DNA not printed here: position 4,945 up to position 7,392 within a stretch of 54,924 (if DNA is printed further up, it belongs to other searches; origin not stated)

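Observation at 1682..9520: Candidate cAMP-gated peptide/protein-processing module: cyclase-STAND, RRE-M50-2xCNB protease, zinc mini-protein, leader-bearing repeat protein, Crp regulator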

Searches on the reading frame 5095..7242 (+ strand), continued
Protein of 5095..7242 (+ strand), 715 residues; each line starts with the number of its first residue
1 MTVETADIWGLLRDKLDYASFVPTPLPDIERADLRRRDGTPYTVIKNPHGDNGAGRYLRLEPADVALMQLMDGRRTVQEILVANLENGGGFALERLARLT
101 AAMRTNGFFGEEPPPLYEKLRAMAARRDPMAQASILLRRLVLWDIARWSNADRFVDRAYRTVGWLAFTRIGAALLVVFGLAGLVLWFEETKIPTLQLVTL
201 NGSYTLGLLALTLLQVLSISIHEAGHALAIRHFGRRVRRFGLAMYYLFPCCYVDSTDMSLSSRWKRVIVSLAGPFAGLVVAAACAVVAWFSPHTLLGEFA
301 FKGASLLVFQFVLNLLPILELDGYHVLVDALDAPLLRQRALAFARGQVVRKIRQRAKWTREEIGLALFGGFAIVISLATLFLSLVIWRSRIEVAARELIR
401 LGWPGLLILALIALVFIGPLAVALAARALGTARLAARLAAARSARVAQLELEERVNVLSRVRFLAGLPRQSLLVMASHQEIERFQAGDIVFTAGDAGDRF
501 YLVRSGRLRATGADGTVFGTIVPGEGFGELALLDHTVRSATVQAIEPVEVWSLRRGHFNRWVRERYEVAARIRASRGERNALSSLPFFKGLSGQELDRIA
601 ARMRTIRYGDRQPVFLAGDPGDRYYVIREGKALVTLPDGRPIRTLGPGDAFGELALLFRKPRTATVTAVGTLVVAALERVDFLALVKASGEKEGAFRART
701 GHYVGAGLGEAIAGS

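Call 26: search_protein_families(library=pfam, proteins=[P0127, P0130, P0129, P0132, P0139, P0133, P0225, P0149, P0146, P0212], max_evalue=0.001)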
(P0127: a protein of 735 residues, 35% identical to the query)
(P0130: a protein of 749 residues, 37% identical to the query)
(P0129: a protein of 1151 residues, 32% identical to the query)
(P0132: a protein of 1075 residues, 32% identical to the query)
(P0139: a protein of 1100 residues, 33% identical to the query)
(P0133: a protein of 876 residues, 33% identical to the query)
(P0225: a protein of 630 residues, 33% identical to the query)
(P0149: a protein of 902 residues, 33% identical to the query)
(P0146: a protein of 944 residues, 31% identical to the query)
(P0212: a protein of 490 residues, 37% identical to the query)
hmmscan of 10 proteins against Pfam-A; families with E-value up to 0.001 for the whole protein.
P0127 (735 aa): 2 families
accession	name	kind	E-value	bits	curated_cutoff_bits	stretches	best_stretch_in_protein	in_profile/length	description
PF00027.35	cNMP_binding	-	9.7e-47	157.3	27.5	2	486-571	2-87/89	Cyclic nucleotide-binding domain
PF02163.28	Peptidase_M50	-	9.3e-08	32.1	27.2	1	220-295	7-103/221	Peptidase family M50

P0130 (749 aa): 1 family
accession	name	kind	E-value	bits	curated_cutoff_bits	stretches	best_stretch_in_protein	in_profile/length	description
PF00027.35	cNMP_binding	-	5.7e-50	167.7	27.5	2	638-720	3-86/89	Cyclic nucleotide-binding domain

P0129 (1151 aa): 1 family
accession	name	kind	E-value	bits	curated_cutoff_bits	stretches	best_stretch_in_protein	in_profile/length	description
PF00027.35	cNMP_binding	-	1.6e-44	150.2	27.5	2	1038-1119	5-87/89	Cyclic nucleotide-binding domain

P0132 (1075 aa): 1 family
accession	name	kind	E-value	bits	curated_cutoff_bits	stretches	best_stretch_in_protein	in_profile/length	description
PF00027.35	cNMP_binding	-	1.1e-42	144.4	27.5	2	834-920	3-89/89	Cyclic nucleotide-binding domain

P0139 (1100 aa): 1 family
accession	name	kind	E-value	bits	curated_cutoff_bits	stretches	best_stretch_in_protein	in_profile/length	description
PF00027.35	cNMP_binding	-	1.9e-51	172.4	27.5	2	986-1071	3-88/89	Cyclic nucleotide-binding domain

P0133 (876 aa): 4 families
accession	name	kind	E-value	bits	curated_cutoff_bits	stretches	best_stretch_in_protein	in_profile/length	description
PF00027.35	cNMP_binding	-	1.6e-46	156.6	27.5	2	759-844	3-88/89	Cyclic nucleotide-binding domain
PF00498.31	FHA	-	2.2e-14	54.1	20.7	1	51-115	1-67/67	FHA domain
PF16697.10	Yop-YscD_cpl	-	1.2e-11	45.1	33.2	1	43-121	11-90/94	Inner membrane component of T3SS, cytoplasmic domain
PF02163.28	Peptidase_M50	-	7.2e-05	22.7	27.2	1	358-448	3-114/221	Peptidase family M50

P0225 (630 aa): 3 families
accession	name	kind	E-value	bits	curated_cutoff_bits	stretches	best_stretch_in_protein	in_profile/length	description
PF00027.35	cNMP_binding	-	2.4e-43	146.4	27.5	2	170-251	5-86/89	Cyclic nucleotide-binding domain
PF02163.28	Peptidase_M50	-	2e-07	31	27.2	1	455-610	5-129/221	Peptidase family M50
PF05402.18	PqqD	-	1e-05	26.2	23.4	1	292-325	3-36/67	Coenzyme PQQ synthesis protein D (PqqD)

P0149 (902 aa): 4 families
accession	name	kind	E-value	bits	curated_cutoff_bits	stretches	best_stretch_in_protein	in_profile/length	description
PF00027.35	cNMP_binding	-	2.3e-48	162.5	27.5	2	612-698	2-88/89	Cyclic nucleotide-binding domain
PF00578.27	AhpC-TSA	-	6.3e-08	33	26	1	733-848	2-105/124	AhpC/TSA family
PF08534.16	Redoxin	-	3.4e-05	24.1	26.6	1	733-834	3-108/148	Redoxin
PF02163.28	Peptidase_M50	-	3.8e-05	23.6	27.2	1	216-353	4-106/221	Peptidase family M50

P0146 (944 aa): 2 families
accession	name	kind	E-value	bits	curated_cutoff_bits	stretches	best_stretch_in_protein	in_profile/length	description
PF00027.35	cNMP_binding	-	4.9e-45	151.8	27.5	2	837-923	2-88/89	Cyclic nucleotide-binding domain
PF02163.28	Peptidase_M50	-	2.3e-06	27.5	27.2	1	204-385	3-106/221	Peptidase family M50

P0212 (490 aa): 1 family
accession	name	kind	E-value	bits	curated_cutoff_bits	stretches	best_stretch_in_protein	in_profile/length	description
PF02163.28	Peptidase_M50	-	2.4e-09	37.3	27.2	1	238-318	3-104/221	Peptidase family M50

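Call 31: find_homologous_proteins(query=A1, max_evalue=1e-20)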
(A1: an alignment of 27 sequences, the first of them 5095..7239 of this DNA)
Query A1 (27 sequences) (715 aa, profile of the alignment): 354 proteins with E <= 1e-20 among 8000 candidates; the best 120 are listed.
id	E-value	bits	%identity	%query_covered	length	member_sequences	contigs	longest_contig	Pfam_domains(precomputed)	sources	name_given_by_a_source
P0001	1.3e-243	828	100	100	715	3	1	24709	PF02163.29,PF00027.36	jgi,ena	jgi:putative peptide zinc metalloprotease protein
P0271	7.1e-239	813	62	100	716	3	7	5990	PF02163.29,PF00027.36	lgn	-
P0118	1.4e-237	809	63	100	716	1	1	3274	PF02163.29,PF00027.36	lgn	-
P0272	1.6e-237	808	62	98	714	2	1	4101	PF02163.29,PF00027.36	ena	-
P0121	2.7e-237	808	57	99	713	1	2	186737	PF02163.29,PF00027.36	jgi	-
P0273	2.8e-237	808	63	99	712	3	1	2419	PF02163.29,PF00027.36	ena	-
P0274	7.4e-237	806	63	99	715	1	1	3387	PF02163.29,PF00027.36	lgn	-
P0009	1.6e-236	805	81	99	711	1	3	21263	PF02163.29,PF00027.36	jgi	jgi:CRP-like cAMP-binding protein/Zn-dependent protease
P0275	1.9e-236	805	59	99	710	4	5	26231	PF02163.29,PF00027.36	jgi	jgi:putative peptide zinc metalloprotease protein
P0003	4.0e-236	804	82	99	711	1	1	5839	PF02163.29,PF00027.36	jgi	jgi:putative peptide zinc metalloprotease protein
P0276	6.3e-235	800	60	99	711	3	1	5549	PF02163.29,PF00027.36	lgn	-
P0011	7.3e-235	800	80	99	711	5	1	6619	PF02163.29,PF00027.36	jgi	jgi:putative peptide zinc metalloprotease protein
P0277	7.3e-235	800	63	99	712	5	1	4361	PF02163.29,PF00027.36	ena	-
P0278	1.1e-234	799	61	97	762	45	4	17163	PF02163.29,PF00027.36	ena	-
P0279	1.6e-234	798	60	99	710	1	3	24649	PF02163.29,PF00027.36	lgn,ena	-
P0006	1.6e-234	798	82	99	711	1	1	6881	PF02163.29,PF00027.36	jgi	jgi:putative peptide zinc metalloprotease protein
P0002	1.6e-234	798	83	99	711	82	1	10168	PF02163.29,PF00027.36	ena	-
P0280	1.8e-234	798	57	99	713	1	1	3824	PF02163.29,PF00027.36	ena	-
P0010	1.9e-234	798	81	99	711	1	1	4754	PF02163.29,PF00027.36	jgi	jgi:putative peptide zinc metalloprotease protein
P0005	9.6e-234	796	82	99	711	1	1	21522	PF02163.29,PF00027.36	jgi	jgi:putative peptide zinc metalloprotease protein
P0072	1.1e-233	796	68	98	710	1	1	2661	PF02163.29,PF00027.36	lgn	-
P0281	1.4e-233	795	63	99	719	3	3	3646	PF02163.29,PF00027.36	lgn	-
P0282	1.9e-233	795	64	98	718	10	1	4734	PF02163.29,PF00027.36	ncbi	-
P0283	2.0e-233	795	62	99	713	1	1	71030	PF02163.29,PF00027.36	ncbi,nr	ncbi:MAG TPA: cyclic nucleotide-binding domain-containing protein [Candidatus Limnocylindria bacteri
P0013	2.4e-233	795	77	99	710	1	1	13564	PF02163.29,PF00027.36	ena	-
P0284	2.7e-233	794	58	99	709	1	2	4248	PF02163.29,PF00027.36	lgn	-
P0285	2.7e-233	794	62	99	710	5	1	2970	PF02163.29,PF00027.36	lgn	-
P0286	5.2e-233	793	65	98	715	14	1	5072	PF02163.29,PF00027.36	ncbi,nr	ncbi:MAG: cyclic nucleotide-binding domain-containing protein [Chloroflexi bacterium]|nr:cyclic nucl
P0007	7.3e-233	793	82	99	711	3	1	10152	PF02163.29,PF00027.36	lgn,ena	-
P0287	8.0e-233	793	61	99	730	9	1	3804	PF02163.29,PF00027.36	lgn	-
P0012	1.1e-232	792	78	99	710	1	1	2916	PF02163.29,PF00027.36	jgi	jgi:putative peptide zinc metalloprotease protein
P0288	1.4e-232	792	63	99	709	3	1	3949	PF02163.29,PF00027.36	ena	-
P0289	1.6e-232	792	59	99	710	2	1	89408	PF02163.29,PF00027.36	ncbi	ncbi:MAG TPA: cyclic nucleotide-binding domain-containing protein [Candidatus Limnocylindria bacteri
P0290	1.6e-232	792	60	99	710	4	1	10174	PF02163.29,PF00027.36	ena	-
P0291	1.7e-232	792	61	99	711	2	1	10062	PF02163.29,PF00027.36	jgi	-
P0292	2.7e-232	791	58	99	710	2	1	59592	PF02163.29,PF00027.36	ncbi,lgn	-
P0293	2.9e-232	791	61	99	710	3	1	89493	PF02163.29,PF00027.36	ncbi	-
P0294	3.1e-232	791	60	99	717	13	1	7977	PF02163.29,PF00027.36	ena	-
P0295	4.4e-232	790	62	99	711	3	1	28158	PF02163.29,PF00027.36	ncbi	ncbi:MAG: cyclic nucleotide-binding domain-containing protein [Candidatus Limnocylindria bacterium]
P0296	4.8e-232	790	60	98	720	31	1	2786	PF02163.29,PF00027.36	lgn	-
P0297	6.0e-232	790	59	99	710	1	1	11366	PF02163.29,PF00027.36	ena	-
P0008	6.4e-232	790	81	99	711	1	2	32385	PF02163.29,PF00027.36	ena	-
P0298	8.1e-232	790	60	99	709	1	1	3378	PF02163.29,PF00027.36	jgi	jgi:putative peptide zinc metalloprotease protein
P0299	9.1e-232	789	61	99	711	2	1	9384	PF02163.29,PF00027.36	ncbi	-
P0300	9.3e-232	789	62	98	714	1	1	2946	PF02163.29,PF00027.36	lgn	-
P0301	1.4e-231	789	61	99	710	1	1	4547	PF02163.29,PF00027.36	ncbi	-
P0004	1.4e-231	789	82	99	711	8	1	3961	PF02163.29,PF00027.36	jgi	jgi:putative peptide zinc metalloprotease protein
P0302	1.4e-231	789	60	99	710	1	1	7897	PF02163.29,PF00027.36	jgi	-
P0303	1.5e-231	789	59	99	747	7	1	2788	PF02163.29,PF00027.36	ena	-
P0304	1.5e-231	789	60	99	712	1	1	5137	PF02163.29,PF00027.36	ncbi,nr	ncbi:MAG TPA: cyclic nucleotide-binding domain-containing protein [Candidatus Limnocylindrales bacte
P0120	1.6e-231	789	65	98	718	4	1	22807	PF02163.29,PF00027.36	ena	-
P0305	1.8e-231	788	60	97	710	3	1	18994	PF02163.29,PF00027.36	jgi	jgi:putative peptide zinc metalloprotease protein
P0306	1.9e-231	788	60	99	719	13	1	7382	PF02163.29,PF00027.36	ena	-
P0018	2.2e-231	788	74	99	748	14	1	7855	PF02163.29,PF00027.36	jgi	-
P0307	2.5e-231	788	59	99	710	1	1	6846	PF02163.29,PF00027.36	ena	-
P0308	3.7e-231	787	59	99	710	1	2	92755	PF02163.29,PF00027.36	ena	-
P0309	4.6e-231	787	61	99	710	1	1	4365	PF02163.29,PF00027.36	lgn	-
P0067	5.4e-231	787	67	98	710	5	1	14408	PF02163.29,PF00027.36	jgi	-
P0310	5.6e-231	787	61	97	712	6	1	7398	PF02163.29,PF00027.36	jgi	jgi:CRP-like cAMP-binding protein/Zn-dependent protease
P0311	6.2e-231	787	59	99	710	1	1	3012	PF02163.29,PF00027.36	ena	-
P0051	6.5e-231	787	69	98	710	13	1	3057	PF02163.29,PF00027.36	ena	-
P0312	6.5e-231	787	59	98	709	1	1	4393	PF02163.29,PF00027.36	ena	-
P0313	8.7e-231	786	59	99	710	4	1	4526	PF02163.29,PF00027.36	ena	-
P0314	1.0e-230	786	59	99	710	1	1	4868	PF02163.29,PF00027.36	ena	-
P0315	1.9e-230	785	60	99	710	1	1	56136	PF02163.29,PF00027.36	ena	-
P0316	2.2e-230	785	64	98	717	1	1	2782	PF02163.29,PF00027.36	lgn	-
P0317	2.4e-230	785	61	99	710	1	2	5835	PF02163.29,PF00027.36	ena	-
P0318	2.9e-230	784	58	99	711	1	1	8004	PF02163.29,PF00027.36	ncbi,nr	ncbi:MAG TPA: cyclic nucleotide-binding domain-containing protein [Candidatus Acidoferrales bacteriu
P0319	3.0e-230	784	62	98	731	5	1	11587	PF02163.29,PF00027.36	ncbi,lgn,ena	-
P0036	3.2e-230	784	69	99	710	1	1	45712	PF02163.29,PF00027.36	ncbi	ncbi:MAG: hypothetical protein NVS9B6_03020 [Candidatus Limnocylindrales bacterium]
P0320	3.3e-230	784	59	99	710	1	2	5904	PF02163.29,PF00027.36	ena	-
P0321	3.5e-230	784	62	99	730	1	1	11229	PF02163.29,PF00027.36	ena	-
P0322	3.7e-230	784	58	99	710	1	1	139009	PF02163.29,PF00027.36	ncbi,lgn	-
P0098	4.2e-230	784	67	98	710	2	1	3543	PF02163.29,PF00027.36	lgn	-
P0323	4.4e-230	784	60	99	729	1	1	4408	PF02163.29,PF00027.36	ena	-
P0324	6.1e-230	783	60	99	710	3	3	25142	PF02163.29,PF00027.36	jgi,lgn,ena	-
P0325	7.3e-230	783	59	99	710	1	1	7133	PF02163.29,PF00027.36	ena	-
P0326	1.0e-229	783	62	99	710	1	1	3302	PF02163.29,PF00027.36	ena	-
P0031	1.1e-229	782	68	97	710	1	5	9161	PF02163.29,PF00027.36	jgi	jgi:CRP-like cAMP-binding protein/Zn-dependent protease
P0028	1.1e-229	782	68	97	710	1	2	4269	PF02163.29,PF00027.36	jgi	jgi:CRP-like cAMP-binding protein/Zn-dependent protease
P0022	1.3e-229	782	74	98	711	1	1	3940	PF02163.29,PF00027.36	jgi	jgi:CRP-like cAMP-binding protein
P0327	1.6e-229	782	61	98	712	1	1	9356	PF02163.29,PF00027.36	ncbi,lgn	ncbi:MAG: cyclic nucleotide-binding domain-containing protein [Candidatus Limnocylindria bacterium]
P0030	2.2e-229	782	68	97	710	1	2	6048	PF02163.29,PF00027.36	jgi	jgi:CRP-like cAMP-binding protein/Zn-dependent protease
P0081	2.2e-229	782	68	97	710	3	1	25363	PF02163.29,PF00027.36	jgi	jgi:putative peptide zinc metalloprotease protein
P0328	2.3e-229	781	60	99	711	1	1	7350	PF02163.29,PF00027.36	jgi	jgi:CRP-like cAMP-binding protein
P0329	2.4e-229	781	60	99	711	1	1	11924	PF02163.29,PF00027.36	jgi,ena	-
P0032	2.6e-229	781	68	97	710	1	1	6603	PF02163.29,PF00027.36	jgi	jgi:CRP-like cAMP-binding protein/Zn-dependent protease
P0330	3.1e-229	781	61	99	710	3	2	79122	PF02163.29,PF00027.36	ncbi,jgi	jgi:CRP-like cAMP-binding protein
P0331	3.3e-229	781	62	98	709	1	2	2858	PF02163.29,PF00027.36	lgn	-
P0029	3.4e-229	781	68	97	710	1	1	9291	PF02163.29,PF00027.36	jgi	jgi:CRP-like cAMP-binding protein/Zn-dependent protease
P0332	3.9e-229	781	58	99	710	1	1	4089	PF02163.29,PF00027.36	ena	-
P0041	4.2e-229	781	68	97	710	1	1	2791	PF02163.29,PF00027.36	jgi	-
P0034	5.1e-229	780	70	99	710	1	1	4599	PF02163.29,PF00027.36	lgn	-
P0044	5.2e-229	780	68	97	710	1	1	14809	PF02163.29,PF00027.36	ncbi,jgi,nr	ncbi:MAG: putative peptide zinc metalloprotease protein [Chloroflexota bacterium]|jgi:CRP-like cAMP-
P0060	5.3e-229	780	68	97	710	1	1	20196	PF02163.29,PF00027.36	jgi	jgi:CRP-like cAMP-binding protein/Zn-dependent protease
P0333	6.4e-229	780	60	97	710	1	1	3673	PF02163.29,PF00027.36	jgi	-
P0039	6.6e-229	780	68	97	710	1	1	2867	PF02163.29,PF00027.36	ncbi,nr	ncbi:MAG TPA: cyclic nucleotide-binding domain-containing protein [Candidatus Saccharimonadales bact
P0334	7.2e-229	780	61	99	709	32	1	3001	PF02163.29,PF00027.36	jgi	jgi:putative peptide zinc metalloprotease protein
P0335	7.4e-229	780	61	99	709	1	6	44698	PF02163.29,PF00027.36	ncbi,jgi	jgi:putative peptide zinc metalloprotease protein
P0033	7.4e-229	780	69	97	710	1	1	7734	PF02163.29,PF00027.36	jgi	-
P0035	7.5e-229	780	68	97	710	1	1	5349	PF02163.29,PF00027.36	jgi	jgi:CRP-like cAMP-binding protein/Zn-dependent protease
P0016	8.2e-229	780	74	99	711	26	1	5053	PF02163.29,PF00027.36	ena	-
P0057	8.6e-229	780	68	97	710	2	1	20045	PF02163.29,PF00027.36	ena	-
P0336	9.4e-229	779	61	97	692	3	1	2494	PF02163.29,PF00027.36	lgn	-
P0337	1.0e-228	779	59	99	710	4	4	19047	PF02163.29,PF00027.36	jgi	-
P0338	1.1e-228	779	61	99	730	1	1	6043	PF02163.29,PF00027.36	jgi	-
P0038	1.1e-228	779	68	97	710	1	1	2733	PF02163.29,PF00027.36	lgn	-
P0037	1.2e-228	779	68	97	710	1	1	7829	PF02163.29,PF00027.36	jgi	jgi:CRP-like cAMP-binding protein/Zn-dependent protease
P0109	1.3e-228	779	66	99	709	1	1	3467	PF02163.29,PF00027.36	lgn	-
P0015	1.6e-228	779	75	99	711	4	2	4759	PF02163.29,PF00027.36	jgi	-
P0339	1.6e-228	779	58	99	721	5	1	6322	PF02163.29,PF00027.36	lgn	-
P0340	1.7e-228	779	62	99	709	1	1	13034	PF02163.29,PF00027.36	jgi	jgi:CRP-like cAMP-binding protein/Zn-dependent protease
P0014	2.0e-228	778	75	99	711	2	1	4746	PF02163.29,PF00027.36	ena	-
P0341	2.0e-228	778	61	99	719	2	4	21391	PF02163.29,PF00027.36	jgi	jgi:putative peptide zinc metalloprotease protein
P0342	2.1e-228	778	62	99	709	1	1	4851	PF02163.29,PF00027.36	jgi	jgi:putative peptide zinc metalloprotease protein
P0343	2.4e-228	778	62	99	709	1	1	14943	PF02163.29,PF00027.36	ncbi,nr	ncbi:MAG TPA: cyclic nucleotide-binding domain-containing protein [Candidatus Limnocylindria bacteri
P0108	2.8e-228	778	66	98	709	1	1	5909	PF02163.29,PF00027.36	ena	-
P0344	2.9e-228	778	59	99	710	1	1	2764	PF02163.29,PF00027.36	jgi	jgi:putative peptide zinc metalloprotease protein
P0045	4.0e-228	777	68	98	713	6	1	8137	PF02163.29,PF00027.36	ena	-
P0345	4.3e-228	777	59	99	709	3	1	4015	PF02163.29,PF00027.36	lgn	-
